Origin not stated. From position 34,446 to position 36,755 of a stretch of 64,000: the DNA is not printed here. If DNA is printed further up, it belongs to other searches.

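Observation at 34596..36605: Leucine-catabolic biotin carboxylase fused to an excisionase/MerR-type DNA-binding HTH: candidate trigger enzyme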

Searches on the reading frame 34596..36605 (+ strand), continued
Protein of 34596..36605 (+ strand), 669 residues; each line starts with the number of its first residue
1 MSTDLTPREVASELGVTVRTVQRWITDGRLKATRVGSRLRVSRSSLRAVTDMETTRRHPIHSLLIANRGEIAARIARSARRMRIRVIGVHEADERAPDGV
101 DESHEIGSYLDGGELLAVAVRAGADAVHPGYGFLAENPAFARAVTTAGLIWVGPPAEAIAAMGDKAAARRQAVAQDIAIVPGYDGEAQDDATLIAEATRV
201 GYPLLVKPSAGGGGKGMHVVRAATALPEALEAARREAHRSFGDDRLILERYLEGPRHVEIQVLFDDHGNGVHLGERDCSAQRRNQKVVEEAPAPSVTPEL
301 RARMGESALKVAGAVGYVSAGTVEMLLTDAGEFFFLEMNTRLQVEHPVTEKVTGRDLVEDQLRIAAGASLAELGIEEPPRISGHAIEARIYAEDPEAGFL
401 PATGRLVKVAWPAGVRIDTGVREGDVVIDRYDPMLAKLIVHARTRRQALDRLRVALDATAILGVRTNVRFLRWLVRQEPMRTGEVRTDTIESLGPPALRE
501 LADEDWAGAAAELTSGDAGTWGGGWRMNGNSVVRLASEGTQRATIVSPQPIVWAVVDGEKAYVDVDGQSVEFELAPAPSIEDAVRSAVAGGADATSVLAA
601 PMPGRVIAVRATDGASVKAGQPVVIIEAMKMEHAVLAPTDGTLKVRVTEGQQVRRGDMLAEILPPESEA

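Call 7: find_homologous_proteins(query=window:34596-36605:+, max_evalue=1e-10)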
Query window:34596-36605:+ (669 aa): 8000 proteins with E <= 1e-10 among 8000 candidates; the best 120 are listed.
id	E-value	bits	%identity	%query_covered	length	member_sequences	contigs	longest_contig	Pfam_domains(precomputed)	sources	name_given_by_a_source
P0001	0.0e+0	1401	97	100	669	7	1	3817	PF12728.14,PF02786.23,PF00364.29,PF00289.29,PF02222.28,PF25919.1,PF07478.19,PF02785.26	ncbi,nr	ncbi:MAG: excisionase family DNA-binding protein [Chloroflexi bacterium]|nr:excisionase family DNA-b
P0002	0.0e+0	1272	89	99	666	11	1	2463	PF12728.14,PF02786.23,PF00364.29,PF00289.29,PF02222.28,PF25917.1,PF07478.19,PF02785.26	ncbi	-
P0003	0.0e+0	1199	84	99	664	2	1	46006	PF12728.14,PF02786.23,PF00364.29,PF00289.29,PF02222.28,PF25919.1,PF25917.1,PF25997.1,PF07478.19,PF02785.26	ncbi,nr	ncbi:MAG: excisionase family DNA-binding protein [Chloroflexota bacterium]|nr:excisionase family DNA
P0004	0.0e+0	1042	73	99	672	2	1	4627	PF12728.14,PF13384.13,PF02786.23,PF00364.29,PF00289.29,PF02222.28,PF25919.1,PF25997.1,PF07478.19,PF02785.26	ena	-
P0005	0.0e+0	1039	73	99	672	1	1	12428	PF12728.14,PF13384.13,PF02786.23,PF00364.29,PF00289.29,PF02222.28,PF02655.20,PF25919.1,PF25997.1,PF07478.19,PF02785.26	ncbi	ncbi:MAG: biotin carboxylase N-terminal domain-containing protein [Candidatus Limnocylindria bacteri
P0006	0.0e+0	1035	73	99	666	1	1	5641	PF12728.14,PF02786.23,PF00364.29,PF00289.29,PF02222.28,PF25917.1,PF25997.1,PF07478.19,PF02785.26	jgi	-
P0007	0.0e+0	1023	74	99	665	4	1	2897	PF25973.1,PF12728.14,PF13384.13,PF02786.23,PF00364.29,PF00289.29,PF02222.28,PF25919.1,PF07478.19,PF02785.26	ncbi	-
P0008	0.0e+0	1019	73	99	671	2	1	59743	PF12728.14,PF02786.23,PF00364.29,PF00289.29,PF02222.28,PF25919.1,PF25917.1,PF25997.1,PF07478.19,PF02785.26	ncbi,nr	ncbi:MAG: excisionase family DNA-binding protein [Chloroflexota bacterium]|nr:excisionase family DNA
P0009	0.0e+0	1015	73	99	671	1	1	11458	PF12728.14,PF02786.23,PF00364.29,PF00289.29,PF02222.28,PF25919.1,PF25917.1,PF25997.1,PF07478.19,PF02785.26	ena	-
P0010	0.0e+0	1013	72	99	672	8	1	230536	PF25973.1,PF12728.14,PF13384.13,PF02786.23,PF00364.29,PF00289.29,PF02222.28,PF25919.1,PF25917.1,PF07478.19,PF02785.26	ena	-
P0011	1.3e-298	1010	73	99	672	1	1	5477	PF12728.14,PF02786.23,PF00364.29,PF00289.29,PF02222.28,PF07478.19,PF02785.26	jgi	jgi:acetyl-CoA/propionyl-CoA carboxylase biotin carboxyl carrier protein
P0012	2.5e-295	999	72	99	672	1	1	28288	PF25973.1,PF12728.14,PF13384.13,PF02786.23,PF00364.29,PF00289.29,PF02222.28,PF25997.1,PF07478.19,PF02785.26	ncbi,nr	ncbi:MAG TPA: biotin carboxylase N-terminal domain-containing protein [Candidatus Limnocylindrales b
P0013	5.1e-295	998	72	99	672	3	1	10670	PF12728.14,PF13384.13,PF02786.23,PF00364.29,PF00289.29,PF02222.28,PF25919.1,PF07478.19,PF02785.26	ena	-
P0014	9.7e-294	994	72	99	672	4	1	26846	PF12728.14,PF02786.23,PF00364.29,PF00289.29,PF02222.28,PF25917.1,PF25997.1,PF07478.19,PF02785.26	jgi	jgi:excisionase family DNA binding protein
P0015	4.3e-293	992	72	99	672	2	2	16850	PF12728.14,PF13384.13,PF02786.23,PF00364.29,PF00289.29,PF02222.28,PF25919.1,PF25917.1,PF25997.1,PF07478.19,PF02785.26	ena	-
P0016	8.8e-293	991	72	99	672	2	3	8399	PF12728.14,PF13384.13,PF02786.23,PF00364.29,PF00289.29,PF02222.28,PF25919.1,PF25997.1,PF07478.19,PF02785.26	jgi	jgi:excisionase family DNA binding protein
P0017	5.6e-292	988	72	99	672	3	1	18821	PF12728.14,PF02786.23,PF00364.29,PF00289.29,PF02222.28,PF25919.1,PF25917.1,PF25997.1,PF07478.19,PF02785.26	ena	-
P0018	7.7e-292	988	71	99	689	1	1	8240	PF12728.14,PF02786.23,PF21139.4,PF00364.29,PF00289.29,PF02222.28,PF25917.1,PF25997.1,PF07478.19,PF02785.26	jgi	-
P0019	9.4e-292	987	71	99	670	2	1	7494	PF12728.14,PF02786.23,PF00364.29,PF00289.29,PF02222.28,PF25919.1,PF25917.1,PF25997.1,PF07478.19,PF02785.26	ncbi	-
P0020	7.6e-291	984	71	99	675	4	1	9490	PF12728.14,PF13384.13,PF02786.23,PF00364.29,PF00289.29,PF02222.28,PF25919.1,PF25917.1,PF25997.1,PF07478.19,PF02785.26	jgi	jgi:excisionase family DNA binding protein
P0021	8.0e-291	984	71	99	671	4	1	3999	PF12728.14,PF02786.23,PF00364.29,PF00289.29,PF02222.28,PF25919.1,PF25997.1,PF07478.19,PF02785.26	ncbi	ncbi:MAG: biotin carboxylase N-terminal domain-containing protein [Candidatus Limnocylindria bacteri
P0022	4.0e-290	982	71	99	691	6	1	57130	PF12728.14,PF13384.13,PF02786.23,PF00364.29,PF00289.29,PF02222.28,PF25919.1,PF25917.1,PF25997.1,PF07478.19,PF02785.26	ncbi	ncbi:biotin carboxylase N-terminal domain-containing protein [soil metagenome]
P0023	1.2e-289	980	71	99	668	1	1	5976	PF12728.14,PF13384.13,PF02786.23,PF00364.29,PF00289.29,PF02222.28,PF25919.1,PF25917.1,PF07478.19,PF02785.26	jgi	jgi:excisionase family DNA binding protein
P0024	1.8e-289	980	70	99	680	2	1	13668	PF12728.14,PF02786.23,PF00364.29,PF00289.29,PF02222.28,PF25919.1,PF07478.19,PF02785.26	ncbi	ncbi:MAG: biotin carboxylase N-terminal domain-containing protein [Candidatus Limnocylindria bacteri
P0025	5.0e-289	978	71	99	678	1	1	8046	PF25973.1,PF12728.14,PF13384.13,PF02786.23,PF00364.29,PF00289.29,PF02222.28,PF25919.1,PF25997.1,PF07478.19,PF02785.26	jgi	jgi:acetyl-CoA/propionyl-CoA carboxylase biotin carboxyl carrier protein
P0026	1.8e-288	977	71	99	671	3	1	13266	PF12728.14,PF02786.23,PF00364.29,PF00289.29,PF02222.28,PF25917.1,PF25997.1,PF07478.19,PF02785.26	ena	-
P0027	8.2e-288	974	72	98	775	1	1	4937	PF25973.1,PF12728.14,PF13384.13,PF02786.23,PF00364.29,PF00289.29,PF02222.28,PF25919.1,PF25917.1,PF07478.19,PF02785.26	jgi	jgi:acetyl-CoA/propionyl-CoA carboxylase biotin carboxyl carrier protein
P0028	1.0e-287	974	71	99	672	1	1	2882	PF12728.14,PF02786.23,PF00364.29,PF00289.29,PF02222.28,PF25917.1,PF07478.19,PF02785.26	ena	-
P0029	5.8e-286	968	70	99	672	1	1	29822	PF25973.1,PF12728.14,PF02786.23,PF00364.29,PF00289.29,PF02222.28,PF25919.1,PF25997.1,PF07478.19,PF02785.26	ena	-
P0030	6.2e-286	968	69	99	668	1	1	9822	PF12728.14,PF02786.23,PF00364.29,PF00289.29,PF02222.28,PF25997.1,PF07478.19,PF02785.26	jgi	jgi:excisionase family DNA binding protein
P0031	1.2e-285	967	69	99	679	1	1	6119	PF12728.14,PF02786.23,PF21139.4,PF00364.29,PF00289.29,PF02222.28,PF25919.1,PF25997.1,PF07478.19,PF02785.26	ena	-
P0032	4.1e-285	965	71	99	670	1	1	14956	PF12728.14,PF13384.13,PF02786.23,PF00364.29,PF00289.29,PF02222.28,PF25919.1,PF25917.1,PF25997.1,PF07478.19,PF02785.26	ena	-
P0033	8.3e-285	964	71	98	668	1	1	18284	PF25973.1,PF13384.13,PF00289.29,PF02222.28,PF25919.1,PF25917.1,PF25997.1,PF07478.19,PF02785.26,PF12728.14,PF02786.23,PF00364.29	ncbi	-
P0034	1.2e-284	964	76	90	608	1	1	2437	PF12728.14,PF02786.23,PF00289.29,PF02222.28,PF07478.19,PF02785.26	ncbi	ncbi:MAG: biotin carboxylase N-terminal domain-containing protein, partial [Candidatus Limnocylindri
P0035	1.4e-284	964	71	99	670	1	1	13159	PF12728.14,PF02786.23,PF00364.29,PF00289.29,PF02222.28,PF25997.1,PF07478.19,PF02785.26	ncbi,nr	ncbi:MAG TPA: biotin carboxylase N-terminal domain-containing protein [Patescibacteria group bacteri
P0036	1.2e-283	961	69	99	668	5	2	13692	PF12728.14,PF02786.23,PF00364.29,PF00289.29,PF02222.28,PF25919.1,PF25917.1,PF25997.1,PF07478.19,PF02785.26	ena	-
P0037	1.3e-283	961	69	99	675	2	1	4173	PF12728.14,PF02786.23,PF00364.29,PF00289.29,PF02222.28,PF07478.19,PF02785.26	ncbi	-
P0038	2.8e-283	959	71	98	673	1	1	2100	PF25973.1,PF13384.13,PF00289.29,PF02222.28,PF25919.1,PF25917.1,PF25997.1,PF07478.19,PF02785.26,PF12728.14,PF02786.23,PF00364.29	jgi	jgi:acetyl-CoA/propionyl-CoA carboxylase biotin carboxyl carrier protein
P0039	9.1e-283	958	69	99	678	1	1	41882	PF12728.14,PF02786.23,PF00364.29,PF00289.29,PF02222.28,PF25917.1,PF25997.1,PF07478.19,PF02785.26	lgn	-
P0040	1.4e-282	957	68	99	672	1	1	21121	PF12728.14,PF02786.23,PF00364.29,PF00289.29,PF02222.28,PF25919.1,PF25997.1,PF07478.19,PF02785.26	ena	-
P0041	1.6e-282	957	69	99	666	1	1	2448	PF25973.1,PF12728.14,PF02786.23,PF00364.29,PF00289.29,PF02222.28,PF25917.1,PF07478.19,PF02785.26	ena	-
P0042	1.7e-282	957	69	99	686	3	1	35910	PF25973.1,PF12728.14,PF02786.23,PF00364.29,PF00289.29,PF02222.28,PF25919.1,PF25997.1,PF07478.19,PF02785.26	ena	-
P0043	1.9e-282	957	69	100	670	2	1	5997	PF12728.14,PF02786.23,PF00364.29,PF00289.29,PF02222.28,PF07478.19,PF02785.26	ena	-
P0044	7.8e-282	955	68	99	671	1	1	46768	PF12728.14,PF13384.13,PF02786.23,PF00364.29,PF00289.29,PF02222.28,PF25919.1,PF07478.19,PF02785.26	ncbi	-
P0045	9.8e-282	954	70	99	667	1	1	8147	PF12728.14,PF02786.23,PF00364.29,PF00289.29,PF02222.28,PF25919.1,PF25997.1,PF07478.19,PF02785.26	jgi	jgi:acetyl-CoA/propionyl-CoA carboxylase, biotin carboxylase, biotin carboxyl carrier protein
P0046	1.1e-281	954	69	99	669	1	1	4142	PF13384.13,PF00289.29,PF02222.28,PF25919.1,PF25917.1,PF25997.1,PF07478.19,PF02785.26,PF12728.14,PF02786.23,PF21139.4,PF00364.29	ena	-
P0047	1.4e-281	954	69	99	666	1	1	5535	PF25973.1,PF12728.14,PF02786.23,PF00364.29,PF00289.29,PF02222.28,PF25917.1,PF07478.19,PF02785.26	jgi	jgi:3-methylcrotonyl-CoA carboxylase alpha subunit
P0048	4.6e-281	952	70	99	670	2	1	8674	PF12728.14,PF02786.23,PF00364.29,PF00289.29,PF02222.28,PF25919.1,PF25917.1,PF25997.1,PF07478.19,PF02785.26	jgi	jgi:acetyl-CoA/propionyl-CoA carboxylase biotin carboxyl carrier protein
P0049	5.0e-281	952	69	99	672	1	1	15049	PF12728.14,PF02786.23,PF00364.29,PF00289.29,PF02222.28,PF07478.19,PF02785.26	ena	-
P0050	5.7e-281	952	69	99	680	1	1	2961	PF12728.14,PF02786.23,PF00364.29,PF00289.29,PF02222.28,PF25919.1,PF25997.1,PF07478.19,PF02785.26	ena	-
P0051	9.0e-281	951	69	99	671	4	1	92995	PF25973.1,PF12728.14,PF13384.13,PF02786.23,PF00364.29,PF00289.29,PF02222.28,PF25919.1,PF25917.1,PF07478.19,PF02785.26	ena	-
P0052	1.0e-280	951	69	99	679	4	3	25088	PF12728.14,PF00376.30,PF02786.23,PF00364.29,PF00289.29,PF02222.28,PF25917.1,PF25997.1,PF07478.19,PF02785.26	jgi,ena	-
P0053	1.1e-280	951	69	99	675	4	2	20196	PF25973.1,PF12728.14,PF02786.23,PF00364.29,PF00289.29,PF02222.28,PF25919.1,PF25917.1,PF07478.19,PF02785.26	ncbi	-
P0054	1.3e-280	951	68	99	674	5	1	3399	PF25973.1,PF12728.14,PF00376.30,PF02786.23,PF00364.29,PF00289.29,PF02222.28,PF07478.19,PF02785.26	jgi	jgi:3-methylcrotonyl-CoA carboxylase alpha subunit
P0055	1.8e-280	950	69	99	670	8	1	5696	PF12728.14,PF00376.30,PF02786.23,PF00364.29,PF00289.29,PF02222.28,PF25919.1,PF25997.1,PF07478.19,PF02785.26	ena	-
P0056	2.2e-280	950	71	98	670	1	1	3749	PF25973.1,PF13384.13,PF00289.29,PF02222.28,PF25919.1,PF25917.1,PF25997.1,PF07478.19,PF02785.26,PF12728.14,PF02786.23,PF00364.29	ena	-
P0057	3.1e-280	949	69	100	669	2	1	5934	PF12728.14,PF02786.23,PF00364.29,PF00289.29,PF02222.28,PF25997.1,PF07478.19,PF02785.26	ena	-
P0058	3.8e-280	949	70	98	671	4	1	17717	PF25973.1,PF12728.14,PF13384.13,PF02786.23,PF00364.29,PF00289.29,PF02222.28,PF25919.1,PF07478.19,PF02785.26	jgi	jgi:acetyl-CoA/propionyl-CoA carboxylase biotin carboxyl carrier protein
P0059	9.1e-280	948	69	99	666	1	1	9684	PF25973.1,PF12728.14,PF02786.23,PF00364.29,PF00289.29,PF02222.28,PF25917.1,PF07478.19,PF02785.26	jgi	jgi:3-methylcrotonyl-CoA carboxylase alpha subunit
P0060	1.5e-279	947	69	99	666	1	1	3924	PF25973.1,PF12728.14,PF02786.23,PF00364.29,PF00289.29,PF02222.28,PF25917.1,PF07478.19,PF02785.26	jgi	jgi:3-methylcrotonyl-CoA carboxylase alpha subunit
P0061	2.2e-279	947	69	99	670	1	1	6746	PF12728.14,PF00376.30,PF02786.23,PF00364.29,PF00289.29,PF02222.28,PF25997.1,PF07478.19,PF02785.26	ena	-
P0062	2.6e-279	946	68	99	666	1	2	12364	PF12728.14,PF02786.23,PF00364.29,PF00289.29,PF02222.28,PF07478.19,PF02785.26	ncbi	ncbi:MAG: biotin carboxylase N-terminal domain-containing protein [Candidatus Limnocylindria bacteri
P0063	2.6e-279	946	70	99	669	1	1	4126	PF25973.1,PF12728.14,PF13384.13,PF02786.23,PF21139.4,PF00364.29,PF00289.29,PF02222.28,PF25919.1,PF07478.19,PF02785.26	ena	-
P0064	2.7e-279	946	69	99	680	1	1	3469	PF12728.14,PF02786.23,PF00364.29,PF00289.29,PF02222.28,PF25919.1,PF25917.1,PF25997.1,PF07478.19,PF02785.26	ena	-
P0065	2.8e-279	946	69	99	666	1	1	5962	PF25973.1,PF12728.14,PF02786.23,PF00364.29,PF00289.29,PF02222.28,PF25917.1,PF07478.19,PF02785.26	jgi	jgi:3-methylcrotonyl-CoA carboxylase alpha subunit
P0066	2.9e-279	946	68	99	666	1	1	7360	PF25973.1,PF12728.14,PF02786.23,PF00364.29,PF00289.29,PF02222.28,PF25917.1,PF07478.19,PF02785.26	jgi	jgi:3-methylcrotonyl-CoA carboxylase alpha subunit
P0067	3.8e-279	946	68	99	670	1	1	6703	PF00376.30,PF13384.13,PF00289.29,PF02222.28,PF25919.1,PF25917.1,PF25997.1,PF07478.19,PF02785.26,PF12728.14,PF02786.23,PF00364.29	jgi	jgi:excisionase family DNA binding protein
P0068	4.2e-279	946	68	99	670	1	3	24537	PF12728.14,PF00376.30,PF02786.23,PF00364.29,PF00289.29,PF02222.28,PF25919.1,PF25917.1,PF25997.1,PF07478.19,PF02785.26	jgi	jgi:excisionase family DNA binding protein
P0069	5.1e-279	945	69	99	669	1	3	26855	PF25973.1,PF13384.13,PF00289.29,PF02222.28,PF25919.1,PF25917.1,PF07478.19,PF02785.26,PF12728.14,PF02786.23,PF21139.4,PF00364.29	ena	-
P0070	5.4e-279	945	69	99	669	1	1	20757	PF12728.14,PF13384.13,PF02786.23,PF00364.29,PF00289.29,PF02222.28,PF25997.1,PF07478.19,PF02785.26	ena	-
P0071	9.0e-279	944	69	98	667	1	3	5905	PF12728.14,PF02786.23,PF00364.29,PF00289.29,PF02222.28,PF25919.1,PF25997.1,PF07478.19,PF02785.26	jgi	jgi:excisionase family DNA binding protein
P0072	1.2e-278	944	69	99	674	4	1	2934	PF25973.1,PF12728.14,PF02786.23,PF00364.29,PF00289.29,PF02222.28,PF25919.1,PF25917.1,PF07478.19,PF02785.26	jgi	jgi:acetyl-CoA/propionyl-CoA carboxylase biotin carboxyl carrier protein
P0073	1.3e-278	944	69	99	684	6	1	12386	PF12728.14,PF02786.23,PF00364.29,PF00289.29,PF02222.28,PF25919.1,PF07478.19,PF02785.26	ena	-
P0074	1.7e-278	944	69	99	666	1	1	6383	PF25973.1,PF12728.14,PF02786.23,PF00364.29,PF00289.29,PF02222.28,PF25917.1,PF07478.19,PF02785.26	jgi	jgi:3-methylcrotonyl-CoA carboxylase alpha subunit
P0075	1.8e-278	943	69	99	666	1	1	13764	PF25973.1,PF12728.14,PF02786.23,PF00364.29,PF00289.29,PF02222.28,PF25917.1,PF07478.19,PF02785.26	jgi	jgi:3-methylcrotonyl-CoA carboxylase alpha subunit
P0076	2.3e-278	943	69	99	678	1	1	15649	PF25973.1,PF12728.14,PF02786.23,PF00364.29,PF00289.29,PF25919.1,PF25997.1,PF07478.19,PF02785.26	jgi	-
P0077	2.4e-278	943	69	99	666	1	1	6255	PF25973.1,PF12728.14,PF02786.23,PF00364.29,PF00289.29,PF02222.28,PF25917.1,PF07478.19,PF02785.26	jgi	jgi:3-methylcrotonyl-CoA carboxylase alpha subunit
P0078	3.7e-278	942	70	99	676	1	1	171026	PF25973.1,PF12728.14,PF02786.23,PF00364.29,PF00289.29,PF25919.1,PF25917.1,PF07478.19,PF02785.26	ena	-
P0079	3.8e-278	942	70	99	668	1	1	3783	PF12728.14,PF00376.30,PF13384.13,PF02786.23,PF00364.29,PF00289.29,PF02222.28,PF25919.1,PF07478.19,PF02785.26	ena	-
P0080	3.9e-278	942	69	99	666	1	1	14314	PF25973.1,PF12728.14,PF02786.23,PF00364.29,PF00289.29,PF02222.28,PF25917.1,PF07478.19,PF02785.26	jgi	jgi:3-methylcrotonyl-CoA carboxylase alpha subunit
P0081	6.1e-278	942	67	99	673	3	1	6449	PF25973.1,PF00376.30,PF00289.29,PF02222.28,PF25919.1,PF25917.1,PF25997.1,PF07478.19,PF02785.26,PF12728.14,PF02786.23,PF00364.29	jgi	jgi:excisionase family DNA binding protein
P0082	1.0e-277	941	68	100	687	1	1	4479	PF12728.14,PF02786.23,PF00364.29,PF00289.29,PF02222.28,PF25919.1,PF25917.1,PF07478.19,PF02785.26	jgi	jgi:excisionase family DNA binding protein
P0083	1.4e-277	941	68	99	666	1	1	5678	PF25973.1,PF12728.14,PF02786.23,PF00364.29,PF00289.29,PF02222.28,PF25917.1,PF07478.19,PF02785.26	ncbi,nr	ncbi:MAG TPA: biotin carboxylase N-terminal domain-containing protein [Candidatus Limnocylindria bac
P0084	1.6e-277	940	69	99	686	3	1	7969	PF12728.14,PF13384.13,PF02786.23,PF00364.29,PF00289.29,PF02222.28,PF25919.1,PF25917.1,PF25997.1,PF07478.19,PF02785.26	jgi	-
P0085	2.3e-277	940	68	99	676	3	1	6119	PF25973.1,PF12728.14,PF13384.13,PF02786.23,PF21139.4,PF00364.29,PF00289.29,PF02222.28,PF07478.19,PF02785.26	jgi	jgi:excisionase family DNA binding protein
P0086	2.4e-277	940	68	99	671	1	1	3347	PF25973.1,PF12728.14,PF02786.23,PF00364.29,PF00289.29,PF02222.28,PF25919.1,PF07478.19,PF02785.26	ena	-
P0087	3.0e-277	939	68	99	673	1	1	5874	PF25973.1,PF12728.14,PF02786.23,PF00364.29,PF00289.29,PF02222.28,PF25919.1,PF07478.19,PF02785.26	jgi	-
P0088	4.0e-277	939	69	99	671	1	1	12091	PF12728.14,PF02786.23,PF00364.29,PF00289.29,PF02222.28,PF25919.1,PF25917.1,PF25997.1,PF07478.19,PF02785.26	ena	-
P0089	4.9e-277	939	69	98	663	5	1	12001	PF12728.14,PF02786.23,PF00364.29,PF00289.29,PF02222.28,PF25919.1,PF25917.1,PF25997.1,PF07478.19,PF02785.26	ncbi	-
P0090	5.9e-277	938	70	99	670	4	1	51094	PF12728.14,PF02786.23,PF00364.29,PF00289.29,PF02222.28,PF25997.1,PF07478.19,PF02785.26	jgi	-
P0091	6.1e-277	938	68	99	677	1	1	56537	PF25973.1,PF12728.14,PF02786.23,PF00364.29,PF00289.29,PF02222.28,PF07478.19,PF02785.26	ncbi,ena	-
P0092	7.4e-277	938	68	99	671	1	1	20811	PF12728.14,PF00376.30,PF13384.13,PF02786.23,PF00364.29,PF00289.29,PF02222.28,PF25919.1,PF25997.1,PF07478.19,PF02785.26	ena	-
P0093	1.1e-276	938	69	99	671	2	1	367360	PF12728.14,PF13384.13,PF02786.23,PF21139.4,PF00364.29,PF00289.29,PF02222.28,PF25919.1,PF07478.19,PF02785.26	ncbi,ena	-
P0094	1.2e-276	937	69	99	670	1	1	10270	PF12728.14,PF02786.23,PF00364.29,PF00289.29,PF02222.28,PF25997.1,PF07478.19,PF02785.26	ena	-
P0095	1.4e-276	937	67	100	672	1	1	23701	PF12728.14,PF02786.23,PF00364.29,PF00289.29,PF02222.28,PF07478.19,PF02785.26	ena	-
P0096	3.3e-276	936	68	98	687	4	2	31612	PF00376.30,PF13384.13,PF00289.29,PF02222.28,PF25919.1,PF25917.1,PF25997.1,PF07478.19,PF02785.26,PF12728.14,PF02786.23,PF00364.29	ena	-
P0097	3.8e-276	936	68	98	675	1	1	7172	PF12728.14,PF13384.13,PF02786.23,PF00364.29,PF00289.29,PF02222.28,PF25919.1,PF25997.1,PF07478.19,PF02785.26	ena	-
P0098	3.9e-276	936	69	99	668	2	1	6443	PF12728.14,PF00376.30,PF02786.23,PF00364.29,PF00289.29,PF02222.28,PF25919.1,PF25997.1,PF07478.19,PF02785.26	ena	-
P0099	4.5e-276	936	68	99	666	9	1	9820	PF25973.1,PF12728.14,PF02786.23,PF00364.29,PF00289.29,PF02222.28,PF07478.19,PF02785.26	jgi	jgi:3-methylcrotonyl-CoA carboxylase alpha subunit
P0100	5.1e-276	935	68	99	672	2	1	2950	PF12728.14,PF02786.23,PF00364.29,PF00289.29,PF02222.28,PF07478.19,PF02785.26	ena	-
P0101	6.9e-276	935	69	99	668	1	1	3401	PF25973.1,PF12728.14,PF02786.23,PF00364.29,PF00289.29,PF02222.28,PF25919.1,PF07478.19,PF02785.26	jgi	-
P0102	8.3e-276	935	68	99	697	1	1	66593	PF25973.1,PF13384.13,PF00289.29,PF02222.28,PF25919.1,PF25917.1,PF25997.1,PF07478.19,PF02785.26,PF12728.14,PF02786.23,PF00364.29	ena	-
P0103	9.0e-276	935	68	99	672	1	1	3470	PF00376.30,PF13384.13,PF00289.29,PF02222.28,PF25919.1,PF25917.1,PF25997.1,PF07478.19,PF02785.26,PF12728.14,PF02786.23,PF00364.29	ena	-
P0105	1.2e-275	934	68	99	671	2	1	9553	PF13384.13,PF00289.29,PF02222.28,PF25919.1,PF25917.1,PF25997.1,PF07478.19,PF02785.26,PF12728.14,PF02786.23,PF21139.4,PF00364.29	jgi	-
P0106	1.4e-275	934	68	99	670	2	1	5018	PF00376.30,PF00289.29,PF02222.28,PF25919.1,PF25917.1,PF25997.1,PF07478.19,PF02785.26,PF12728.14,PF02786.23,PF21139.4,PF00364.29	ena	-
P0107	1.7e-275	934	69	99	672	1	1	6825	PF25973.1,PF12728.14,PF02786.23,PF00364.29,PF00289.29,PF02222.28,PF25919.1,PF25917.1,PF07478.19,PF02785.26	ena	-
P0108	1.8e-275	934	67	99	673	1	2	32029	PF12728.14,PF02786.23,PF00364.29,PF00289.29,PF02222.28,PF07478.19,PF02785.26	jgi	-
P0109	2.1e-275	933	68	99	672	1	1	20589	PF25973.1,PF12728.14,PF02786.23,PF21139.4,PF00364.29,PF00289.29,PF02222.28,PF25917.1,PF07478.19,PF02785.26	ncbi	ncbi:MAG: biotin carboxylase N-terminal domain-containing protein [Candidatus Limnocylindria bacteri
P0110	2.8e-275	933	68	99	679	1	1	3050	PF12728.14,PF02786.23,PF00364.29,PF00289.29,PF02222.28,PF25919.1,PF07478.19,PF02785.26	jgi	jgi:excisionase family DNA binding protein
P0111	2.9e-275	933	68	99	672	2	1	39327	PF25973.1,PF00376.30,PF13384.13,PF00289.29,PF02222.28,PF25917.1,PF25997.1,PF07478.19,PF02785.26,PF12728.14,PF02786.23,PF00364.29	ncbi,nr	ncbi:MAG TPA: biotin carboxylase N-terminal domain-containing protein [Candidatus Limnocylindria bac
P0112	3.5e-275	933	69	98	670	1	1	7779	PF12728.14,PF13384.13,PF02786.23,PF00364.29,PF00289.29,PF02222.28,PF25919.1,PF07478.19,PF02785.26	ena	-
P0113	3.8e-275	933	68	99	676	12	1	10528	PF12728.14,PF02786.23,PF00364.29,PF00289.29,PF02222.28,PF25919.1,PF25917.1,PF25997.1,PF07478.19,PF02785.26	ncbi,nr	ncbi:MAG TPA: biotin carboxylase N-terminal domain-containing protein [Candidatus Limnocylindria bac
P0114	4.1e-275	932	67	99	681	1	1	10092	PF12728.14,PF02786.23,PF00364.29,PF00289.29,PF02222.28,PF25917.1,PF07478.19,PF02785.26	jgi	-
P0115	4.3e-275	932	67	99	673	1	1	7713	PF12728.14,PF02786.23,PF00364.29,PF00289.29,PF02222.28,PF07478.19,PF02785.26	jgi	-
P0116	5.7e-275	932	68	99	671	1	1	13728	PF12728.14,PF00376.30,PF02786.23,PF00364.29,PF00289.29,PF02222.28,PF25919.1,PF25997.1,PF07478.19,PF02785.26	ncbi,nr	ncbi:MAG: excisionase family DNA-binding protein [Chloroflexi bacterium]|nr:excisionase family DNA-b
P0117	8.2e-275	931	67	99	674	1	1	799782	PF25973.1,PF12728.14,PF02786.23,PF00364.29,PF00289.29,PF02222.28,PF25919.1,PF25917.1,PF07478.19,PF02785.26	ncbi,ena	-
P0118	9.5e-275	931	68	99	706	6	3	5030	PF12728.14,PF02786.23,PF00364.29,PF00289.29,PF02222.28,PF25919.1,PF25917.1,PF25997.1,PF07478.19,PF02785.26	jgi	jgi:acetyl-CoA/propionyl-CoA carboxylase, biotin carboxylase, biotin carboxyl carrier protein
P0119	9.7e-275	931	67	99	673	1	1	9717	PF12728.14,PF02786.23,PF00364.29,PF00289.29,PF02222.28,PF25919.1,PF25997.1,PF07478.19,PF02785.26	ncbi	-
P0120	9.7e-275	931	68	99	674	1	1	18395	PF12728.14,PF00376.30,PF13384.13,PF02786.23,PF00364.29,PF00289.29,PF02222.28,PF25917.1,PF25997.1,PF07478.19,PF02785.26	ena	-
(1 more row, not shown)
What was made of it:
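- Checked: 119 of the best 120 homologues (97-67% identity) carry PF12728 (call 7).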
